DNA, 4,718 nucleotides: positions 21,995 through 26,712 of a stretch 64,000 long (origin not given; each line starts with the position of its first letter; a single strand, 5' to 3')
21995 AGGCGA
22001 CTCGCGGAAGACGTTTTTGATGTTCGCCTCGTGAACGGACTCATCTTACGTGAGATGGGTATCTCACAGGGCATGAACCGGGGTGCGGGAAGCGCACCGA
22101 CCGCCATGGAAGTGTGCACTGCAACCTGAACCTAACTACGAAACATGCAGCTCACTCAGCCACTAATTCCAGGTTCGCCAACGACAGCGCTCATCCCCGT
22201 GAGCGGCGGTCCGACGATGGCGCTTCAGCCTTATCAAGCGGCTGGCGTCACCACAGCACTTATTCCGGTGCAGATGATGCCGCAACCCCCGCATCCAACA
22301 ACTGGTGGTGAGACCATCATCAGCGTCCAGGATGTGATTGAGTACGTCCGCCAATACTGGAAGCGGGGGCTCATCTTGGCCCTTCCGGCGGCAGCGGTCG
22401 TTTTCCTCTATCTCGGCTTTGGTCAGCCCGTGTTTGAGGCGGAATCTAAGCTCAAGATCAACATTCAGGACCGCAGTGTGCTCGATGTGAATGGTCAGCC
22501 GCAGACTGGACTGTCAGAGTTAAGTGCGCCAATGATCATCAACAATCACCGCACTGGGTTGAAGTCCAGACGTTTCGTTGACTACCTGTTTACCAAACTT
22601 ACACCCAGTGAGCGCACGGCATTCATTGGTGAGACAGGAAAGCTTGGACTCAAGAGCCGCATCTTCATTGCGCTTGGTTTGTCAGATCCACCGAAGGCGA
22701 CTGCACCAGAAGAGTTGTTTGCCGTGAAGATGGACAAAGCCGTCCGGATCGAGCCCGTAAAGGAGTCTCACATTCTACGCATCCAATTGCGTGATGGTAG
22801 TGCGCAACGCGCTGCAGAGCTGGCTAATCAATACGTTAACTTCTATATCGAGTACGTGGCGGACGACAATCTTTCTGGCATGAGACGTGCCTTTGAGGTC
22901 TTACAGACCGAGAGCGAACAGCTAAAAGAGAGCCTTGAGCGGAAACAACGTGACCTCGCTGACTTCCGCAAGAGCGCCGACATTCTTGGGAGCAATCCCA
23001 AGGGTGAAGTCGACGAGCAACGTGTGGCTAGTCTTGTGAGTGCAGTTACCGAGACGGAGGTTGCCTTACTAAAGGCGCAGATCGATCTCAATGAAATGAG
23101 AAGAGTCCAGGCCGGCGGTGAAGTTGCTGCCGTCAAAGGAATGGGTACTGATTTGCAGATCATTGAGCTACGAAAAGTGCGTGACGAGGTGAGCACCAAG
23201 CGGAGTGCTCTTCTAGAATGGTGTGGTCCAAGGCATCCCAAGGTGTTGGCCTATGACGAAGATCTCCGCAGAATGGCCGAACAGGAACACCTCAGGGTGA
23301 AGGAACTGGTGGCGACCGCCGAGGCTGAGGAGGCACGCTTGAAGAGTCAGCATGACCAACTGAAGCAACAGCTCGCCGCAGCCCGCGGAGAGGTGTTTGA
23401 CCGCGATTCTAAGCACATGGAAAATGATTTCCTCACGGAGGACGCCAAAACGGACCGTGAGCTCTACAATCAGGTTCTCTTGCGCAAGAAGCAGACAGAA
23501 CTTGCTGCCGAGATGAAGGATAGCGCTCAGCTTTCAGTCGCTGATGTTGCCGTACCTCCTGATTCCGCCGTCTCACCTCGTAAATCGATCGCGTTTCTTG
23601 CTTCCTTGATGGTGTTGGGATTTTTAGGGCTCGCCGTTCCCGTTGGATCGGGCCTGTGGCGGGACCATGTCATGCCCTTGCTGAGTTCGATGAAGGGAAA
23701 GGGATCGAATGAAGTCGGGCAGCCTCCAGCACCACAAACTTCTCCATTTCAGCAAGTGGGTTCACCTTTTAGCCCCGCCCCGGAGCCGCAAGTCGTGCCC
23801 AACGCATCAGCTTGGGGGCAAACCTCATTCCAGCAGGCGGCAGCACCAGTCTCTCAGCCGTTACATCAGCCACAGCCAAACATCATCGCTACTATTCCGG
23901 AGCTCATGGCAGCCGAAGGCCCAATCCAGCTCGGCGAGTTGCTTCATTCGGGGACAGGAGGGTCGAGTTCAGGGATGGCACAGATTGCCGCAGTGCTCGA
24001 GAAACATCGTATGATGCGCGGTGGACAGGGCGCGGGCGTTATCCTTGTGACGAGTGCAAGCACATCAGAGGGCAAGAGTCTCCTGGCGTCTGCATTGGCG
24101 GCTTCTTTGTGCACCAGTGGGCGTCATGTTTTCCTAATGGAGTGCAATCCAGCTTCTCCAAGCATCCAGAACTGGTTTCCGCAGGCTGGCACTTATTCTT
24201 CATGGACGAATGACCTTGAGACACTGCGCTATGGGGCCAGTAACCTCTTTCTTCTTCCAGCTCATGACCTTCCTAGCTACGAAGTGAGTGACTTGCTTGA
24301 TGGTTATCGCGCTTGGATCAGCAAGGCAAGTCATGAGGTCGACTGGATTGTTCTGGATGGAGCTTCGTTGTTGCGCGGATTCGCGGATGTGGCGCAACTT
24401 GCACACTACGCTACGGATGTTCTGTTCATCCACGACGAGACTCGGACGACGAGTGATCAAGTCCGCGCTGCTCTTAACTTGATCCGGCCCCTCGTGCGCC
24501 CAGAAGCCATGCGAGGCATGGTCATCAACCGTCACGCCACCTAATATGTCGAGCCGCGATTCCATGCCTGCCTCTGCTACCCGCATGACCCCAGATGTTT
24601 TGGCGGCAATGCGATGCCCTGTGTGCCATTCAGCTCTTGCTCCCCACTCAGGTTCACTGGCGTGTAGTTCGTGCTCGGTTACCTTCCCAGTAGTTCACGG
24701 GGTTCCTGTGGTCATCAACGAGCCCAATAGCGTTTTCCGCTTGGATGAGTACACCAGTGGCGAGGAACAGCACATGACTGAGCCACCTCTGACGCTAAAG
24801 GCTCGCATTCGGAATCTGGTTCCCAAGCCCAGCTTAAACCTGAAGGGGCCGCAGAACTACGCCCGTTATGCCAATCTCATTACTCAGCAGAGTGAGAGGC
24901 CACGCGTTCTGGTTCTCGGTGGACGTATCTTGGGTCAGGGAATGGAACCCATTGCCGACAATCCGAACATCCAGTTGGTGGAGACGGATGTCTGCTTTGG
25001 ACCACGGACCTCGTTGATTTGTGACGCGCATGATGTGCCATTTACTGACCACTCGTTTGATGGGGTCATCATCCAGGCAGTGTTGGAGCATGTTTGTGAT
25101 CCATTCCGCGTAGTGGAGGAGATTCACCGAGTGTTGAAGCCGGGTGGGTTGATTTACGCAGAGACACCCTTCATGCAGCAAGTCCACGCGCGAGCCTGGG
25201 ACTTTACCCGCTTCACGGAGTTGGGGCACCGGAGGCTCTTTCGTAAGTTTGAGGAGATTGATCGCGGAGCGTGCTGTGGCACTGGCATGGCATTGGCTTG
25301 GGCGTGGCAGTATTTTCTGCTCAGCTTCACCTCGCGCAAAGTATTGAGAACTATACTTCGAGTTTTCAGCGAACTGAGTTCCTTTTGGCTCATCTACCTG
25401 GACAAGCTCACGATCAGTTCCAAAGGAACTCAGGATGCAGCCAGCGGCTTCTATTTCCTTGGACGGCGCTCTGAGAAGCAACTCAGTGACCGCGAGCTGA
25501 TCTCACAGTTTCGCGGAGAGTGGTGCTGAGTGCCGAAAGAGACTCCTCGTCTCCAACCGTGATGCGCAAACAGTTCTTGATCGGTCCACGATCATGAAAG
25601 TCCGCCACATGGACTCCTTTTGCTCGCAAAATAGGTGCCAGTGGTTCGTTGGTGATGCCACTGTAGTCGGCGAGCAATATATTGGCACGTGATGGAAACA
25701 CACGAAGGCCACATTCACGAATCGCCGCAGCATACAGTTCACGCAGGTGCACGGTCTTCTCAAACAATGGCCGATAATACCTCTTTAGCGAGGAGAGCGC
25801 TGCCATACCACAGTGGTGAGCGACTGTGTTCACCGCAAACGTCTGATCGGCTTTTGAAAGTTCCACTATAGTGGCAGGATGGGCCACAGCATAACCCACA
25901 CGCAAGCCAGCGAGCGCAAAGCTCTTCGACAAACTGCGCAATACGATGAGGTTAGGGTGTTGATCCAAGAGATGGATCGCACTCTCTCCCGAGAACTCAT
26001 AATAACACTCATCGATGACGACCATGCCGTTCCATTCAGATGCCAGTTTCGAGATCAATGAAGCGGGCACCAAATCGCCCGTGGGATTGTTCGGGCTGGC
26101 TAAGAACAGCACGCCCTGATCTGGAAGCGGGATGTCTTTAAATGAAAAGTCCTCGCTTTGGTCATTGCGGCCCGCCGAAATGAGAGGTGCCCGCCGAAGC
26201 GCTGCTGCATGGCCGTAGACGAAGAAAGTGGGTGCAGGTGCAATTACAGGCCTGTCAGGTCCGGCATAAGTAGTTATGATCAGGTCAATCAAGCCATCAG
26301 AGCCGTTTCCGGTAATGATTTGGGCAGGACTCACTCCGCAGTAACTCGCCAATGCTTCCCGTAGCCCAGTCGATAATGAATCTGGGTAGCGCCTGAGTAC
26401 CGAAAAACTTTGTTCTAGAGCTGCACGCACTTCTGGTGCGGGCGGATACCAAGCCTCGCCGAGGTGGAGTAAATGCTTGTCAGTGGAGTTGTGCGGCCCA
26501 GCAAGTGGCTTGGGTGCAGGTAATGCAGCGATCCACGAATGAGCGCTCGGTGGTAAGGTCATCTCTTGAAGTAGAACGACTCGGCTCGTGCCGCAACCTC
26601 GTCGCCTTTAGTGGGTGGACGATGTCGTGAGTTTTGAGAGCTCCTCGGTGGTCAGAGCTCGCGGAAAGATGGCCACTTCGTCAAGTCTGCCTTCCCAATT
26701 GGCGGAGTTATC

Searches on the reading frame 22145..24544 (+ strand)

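Call 82: search_protein_families(library=pfam, proteins=[window:22145-24544:+], max_evalue=0.0001)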
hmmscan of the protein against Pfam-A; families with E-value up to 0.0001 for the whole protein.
window:22145-24544:+ (799 aa): 1 family
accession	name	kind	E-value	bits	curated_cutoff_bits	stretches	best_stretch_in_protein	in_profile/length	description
PF13807.11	GNVR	-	2.2e-07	31.1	27.7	1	430-498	9-76/82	G-rich domain on putative tyrosine kinase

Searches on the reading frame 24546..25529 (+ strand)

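Call 82: search_protein_families(library=pfam, proteins=[window:24546-25529:+], max_evalue=0.0001)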
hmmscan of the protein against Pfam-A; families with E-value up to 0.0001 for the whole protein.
window:24546-25529:+ (327 aa): 6 families
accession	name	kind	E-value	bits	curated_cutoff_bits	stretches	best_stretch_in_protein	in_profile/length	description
PF08241.18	Methyltransf_11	-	2.3e-14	54.2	21.2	1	157-204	47-94/95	Methyltransferase domain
PF13847.12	Methyltransf_31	-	1.1e-08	35.3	27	1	158-210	60-115/145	Methyltransferase domain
PF13649.12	Methyltransf_25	-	3e-08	34.7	27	1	158-201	52-97/97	Methyltransferase domain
PF13489.12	Methyltransf_23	-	1.2e-06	28.8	27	1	163-233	74-146/164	Methyltransferase domain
PF08242.18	Methyltransf_12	-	8.8e-06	26.8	30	1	162-203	59-98/98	Methyltransferase domain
PF01209.24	Ubie_methyltran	-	9.7e-06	25.5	20.1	1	157-204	103-150/233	ubiE/COQ5 methyltransferase family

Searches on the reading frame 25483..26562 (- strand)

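Call 82: search_protein_families(library=pfam, proteins=[window:25483-26562:-], max_evalue=0.0001)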
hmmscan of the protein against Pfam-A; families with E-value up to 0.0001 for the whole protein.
window:25483-26562:- (359 aa): 1 family
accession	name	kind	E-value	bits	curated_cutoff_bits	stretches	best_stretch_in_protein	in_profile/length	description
PF00155.27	Aminotran_1_2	-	4e-43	148.4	19.7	1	34-344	8-356/361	Aminotransferase class I and II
